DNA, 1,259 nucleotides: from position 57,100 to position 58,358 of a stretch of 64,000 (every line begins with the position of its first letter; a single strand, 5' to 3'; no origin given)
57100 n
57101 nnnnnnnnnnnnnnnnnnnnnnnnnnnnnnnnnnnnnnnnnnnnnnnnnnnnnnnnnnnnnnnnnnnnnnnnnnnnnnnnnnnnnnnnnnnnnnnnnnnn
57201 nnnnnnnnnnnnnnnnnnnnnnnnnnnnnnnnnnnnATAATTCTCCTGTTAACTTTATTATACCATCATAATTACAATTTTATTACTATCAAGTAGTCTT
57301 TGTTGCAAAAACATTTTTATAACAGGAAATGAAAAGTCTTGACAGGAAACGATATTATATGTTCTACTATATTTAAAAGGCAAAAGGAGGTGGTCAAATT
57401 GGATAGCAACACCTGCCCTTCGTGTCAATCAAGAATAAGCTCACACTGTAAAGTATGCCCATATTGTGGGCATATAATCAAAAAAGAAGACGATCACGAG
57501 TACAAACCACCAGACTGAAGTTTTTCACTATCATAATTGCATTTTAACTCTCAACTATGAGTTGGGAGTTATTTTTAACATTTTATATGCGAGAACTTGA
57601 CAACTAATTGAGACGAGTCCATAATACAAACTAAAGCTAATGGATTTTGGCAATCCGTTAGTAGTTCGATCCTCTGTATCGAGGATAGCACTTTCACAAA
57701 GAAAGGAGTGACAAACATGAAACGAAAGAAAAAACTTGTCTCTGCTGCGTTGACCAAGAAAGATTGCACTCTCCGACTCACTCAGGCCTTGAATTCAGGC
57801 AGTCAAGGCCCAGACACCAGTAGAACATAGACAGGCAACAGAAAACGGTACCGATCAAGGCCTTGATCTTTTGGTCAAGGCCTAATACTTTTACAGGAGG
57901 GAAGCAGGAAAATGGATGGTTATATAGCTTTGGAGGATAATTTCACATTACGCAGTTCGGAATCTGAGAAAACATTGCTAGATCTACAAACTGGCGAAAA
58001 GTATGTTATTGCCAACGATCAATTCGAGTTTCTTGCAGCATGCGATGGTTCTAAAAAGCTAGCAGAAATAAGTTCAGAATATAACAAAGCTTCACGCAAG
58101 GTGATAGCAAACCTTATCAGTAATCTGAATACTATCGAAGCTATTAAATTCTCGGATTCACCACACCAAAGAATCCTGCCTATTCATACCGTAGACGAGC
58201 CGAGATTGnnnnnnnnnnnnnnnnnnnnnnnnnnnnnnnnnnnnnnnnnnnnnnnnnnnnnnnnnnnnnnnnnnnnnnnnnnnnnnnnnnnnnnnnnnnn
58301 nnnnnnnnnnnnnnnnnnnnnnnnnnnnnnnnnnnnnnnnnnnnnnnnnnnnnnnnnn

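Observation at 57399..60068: Compact RiPP-like locus: Cys-rich zinc-ribbon peptide, promoter-driven 37-aa peptide, palindromic control sites, PqqD-RRE::radical-SAM::SPASM maturase and methyltransferase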

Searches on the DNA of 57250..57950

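Call 73: search_rna_families(source=window, start=57250, end=57950, threshold=evalue, max_evalue=1)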
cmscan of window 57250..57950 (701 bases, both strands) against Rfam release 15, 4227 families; matches with E-value up to 1: 0.
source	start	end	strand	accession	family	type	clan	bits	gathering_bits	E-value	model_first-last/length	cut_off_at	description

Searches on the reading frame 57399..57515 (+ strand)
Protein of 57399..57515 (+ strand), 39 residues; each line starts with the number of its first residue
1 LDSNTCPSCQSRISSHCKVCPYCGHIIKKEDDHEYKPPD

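Call 6: search_protein_families(library=ncbifam, proteins=[window:57399-57515:+], max_evalue=0.01)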
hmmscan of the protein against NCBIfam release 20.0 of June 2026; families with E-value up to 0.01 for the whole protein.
window:57399-57515:+ (39 aa): 1 family
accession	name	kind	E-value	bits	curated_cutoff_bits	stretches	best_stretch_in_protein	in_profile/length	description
NF053815.1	teico_TcaA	equivalog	0.0095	14.8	550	0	4-34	2-32/463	membrane-associated protein TcaA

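Call 7: search_protein_families(library=pfam, proteins=[window:57399-57515:+], max_evalue=0.01)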
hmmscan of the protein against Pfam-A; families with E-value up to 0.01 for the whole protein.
window:57399-57515:+ (39 aa): 7 families
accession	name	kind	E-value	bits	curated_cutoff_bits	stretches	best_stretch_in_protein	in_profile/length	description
PF10571.15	UPF0547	-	5.8e-07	30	29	1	5-26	2-23/26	Uncharacterised protein family UPF0547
PF13248.11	Zn_ribbon_3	-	1.8e-06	27.6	27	1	19-31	4-16/26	zinc-ribbon domain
PF13240.11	Zn_Ribbon_1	-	0.00012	22.2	25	1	6-25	2-21/23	zinc-ribbon domain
PF12773.13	DZR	-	0.00024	21.7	27.3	1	3-24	24-45/45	Double zinc ribbon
PF17120.11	zf-RING_16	-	0.0023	18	27.4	1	4-28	5-29/57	RING/Ubox like zinc-binding domain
PF03119.21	DNA_ligase_ZBD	-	0.0031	17.8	25.8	0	5-12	1-8/27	NAD-dependent DNA ligase C4 zinc finger domain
PF23208.1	zf_C2H2_ZNF598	-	0.005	17.3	27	0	16-30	4-18/34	ZNF598 C2H2 zinc finger domain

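Call 48: search_protein_families(library=padloc, proteins=[window:57399-57515:+], max_evalue=0.01)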
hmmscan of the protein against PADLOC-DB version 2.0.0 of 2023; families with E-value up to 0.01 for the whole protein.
window:57399-57515:+ (39 aa): 0 families

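Call 58: list_cluster_members(proteins=[window:57399-57515:+, window:57717-57827:+, window:57708-57827:+])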
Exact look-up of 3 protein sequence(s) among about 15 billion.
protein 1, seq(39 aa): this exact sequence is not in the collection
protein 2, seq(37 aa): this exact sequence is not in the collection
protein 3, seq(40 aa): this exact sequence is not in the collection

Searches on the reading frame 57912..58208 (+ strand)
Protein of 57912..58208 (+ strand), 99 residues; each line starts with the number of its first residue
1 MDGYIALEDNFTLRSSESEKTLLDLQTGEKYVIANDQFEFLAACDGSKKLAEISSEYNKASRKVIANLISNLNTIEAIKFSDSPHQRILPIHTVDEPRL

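Call 67: search_protein_families(library=pfam, proteins=[window:57912-58208:+], max_evalue=10)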
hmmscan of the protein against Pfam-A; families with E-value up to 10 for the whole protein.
seq(99 aa): 3 families
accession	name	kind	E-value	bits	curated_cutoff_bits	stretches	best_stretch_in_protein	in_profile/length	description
PF24037.1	DUF7346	-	0.048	14.2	28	1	14-68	16-67/139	Family of unknown function (DUF7346)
PF22225.1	RavZ_C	-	0.095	13.6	27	1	5-72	6-74/101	RavZ C-terminal PI3P-binding domain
PF16221.11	HTH_47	-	0.16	12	27.1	1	33-73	32-71/78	winged helix-turn-helix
